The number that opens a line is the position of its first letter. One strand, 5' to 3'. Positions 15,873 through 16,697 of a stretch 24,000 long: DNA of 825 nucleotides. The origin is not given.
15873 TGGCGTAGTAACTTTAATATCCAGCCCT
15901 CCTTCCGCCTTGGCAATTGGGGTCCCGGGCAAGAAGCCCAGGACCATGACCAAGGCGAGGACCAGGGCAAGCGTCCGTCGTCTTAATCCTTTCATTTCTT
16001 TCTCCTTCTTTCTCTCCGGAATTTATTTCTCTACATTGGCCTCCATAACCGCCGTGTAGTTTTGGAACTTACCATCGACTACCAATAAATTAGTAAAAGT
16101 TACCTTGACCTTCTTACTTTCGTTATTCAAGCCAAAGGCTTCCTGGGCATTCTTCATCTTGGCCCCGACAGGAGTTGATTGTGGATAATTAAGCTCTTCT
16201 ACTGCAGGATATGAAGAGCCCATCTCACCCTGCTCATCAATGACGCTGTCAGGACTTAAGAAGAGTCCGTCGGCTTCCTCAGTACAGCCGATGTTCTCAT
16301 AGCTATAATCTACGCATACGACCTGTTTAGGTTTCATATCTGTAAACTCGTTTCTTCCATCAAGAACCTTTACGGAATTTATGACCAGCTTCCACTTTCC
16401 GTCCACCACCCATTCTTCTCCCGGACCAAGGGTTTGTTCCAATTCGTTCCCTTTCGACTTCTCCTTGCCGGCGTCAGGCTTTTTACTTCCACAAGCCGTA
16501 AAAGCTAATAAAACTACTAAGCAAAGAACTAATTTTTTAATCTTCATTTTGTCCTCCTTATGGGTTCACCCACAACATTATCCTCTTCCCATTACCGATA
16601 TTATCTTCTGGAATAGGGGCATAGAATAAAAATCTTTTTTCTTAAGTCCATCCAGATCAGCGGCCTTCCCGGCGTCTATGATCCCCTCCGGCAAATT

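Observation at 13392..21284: Six-gene envelope operon linking a YdjG/YdjI-type membrane module to two lipoproteins and a wall-anchored beta-helix protein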

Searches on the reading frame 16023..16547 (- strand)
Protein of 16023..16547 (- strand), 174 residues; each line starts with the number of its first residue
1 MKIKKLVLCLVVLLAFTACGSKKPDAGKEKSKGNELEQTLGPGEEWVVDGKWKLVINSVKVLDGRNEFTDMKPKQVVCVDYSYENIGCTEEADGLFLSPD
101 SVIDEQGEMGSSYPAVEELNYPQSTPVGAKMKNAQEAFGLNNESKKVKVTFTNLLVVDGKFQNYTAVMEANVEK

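Call 5: search_protein_families(library=pfam, proteins=[window:16023-16547:-], max_evalue=0.01)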
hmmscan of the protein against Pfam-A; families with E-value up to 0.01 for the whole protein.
window:16023-16547:- (174 aa): 0 families

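Call 7: search_protein_families(library=ncbifam, proteins=[window:16023-16547:-], max_evalue=0.01)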
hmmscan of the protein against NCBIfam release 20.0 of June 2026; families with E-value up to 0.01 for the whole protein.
window:16023-16547:- (174 aa): 3 families
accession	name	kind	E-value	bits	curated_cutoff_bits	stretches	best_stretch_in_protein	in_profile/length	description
TIGR03302.1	OM_YfiO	subfamily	0.0059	16.1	81.4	0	4-82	2-79/239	outer membrane protein assembly factor BamD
NF047879.1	catechol_SstD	exception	0.006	15.6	450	1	1-82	1-80/343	ferrated catecholamine ABC transporter substrate-binding lipoprotein SstD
NF058647.1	lipo_LytA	equivalog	0.0092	16.2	110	0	4-35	2-34/107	acidic lipoprotein LytA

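Call 8: search_protein_families(library=padloc, proteins=[window:16023-16547:-], max_evalue=0.01)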
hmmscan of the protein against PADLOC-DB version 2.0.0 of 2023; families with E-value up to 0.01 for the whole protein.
window:16023-16547:- (174 aa): 0 families

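Call 65: search_solved_structures(query=A6, max_evalue=1)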
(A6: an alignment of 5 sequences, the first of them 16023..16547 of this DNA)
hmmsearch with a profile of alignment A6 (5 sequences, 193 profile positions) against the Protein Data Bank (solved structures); distinct sequences matched with E-value up to 1: 1.
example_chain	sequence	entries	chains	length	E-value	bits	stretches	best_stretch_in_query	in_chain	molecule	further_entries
1qc6_A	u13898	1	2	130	0.0012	21.8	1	126-173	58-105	EVH1 DOMAIN FROM ENA/VASP-LIKE PROTEIN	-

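Call 108: search_protein_families(library=phrogs, proteins=[window:16023-16547:-], max_evalue=0.001)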
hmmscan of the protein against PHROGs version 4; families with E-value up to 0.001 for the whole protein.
window:16023-16547:- (174 aa): 2 families
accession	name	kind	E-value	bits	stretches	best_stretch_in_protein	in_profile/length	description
phrog_806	-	unknown function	7.3e-19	69.5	1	2-155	4-173/187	-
phrog_9170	-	unknown function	0.0006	20.6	0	1-35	2-36/159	-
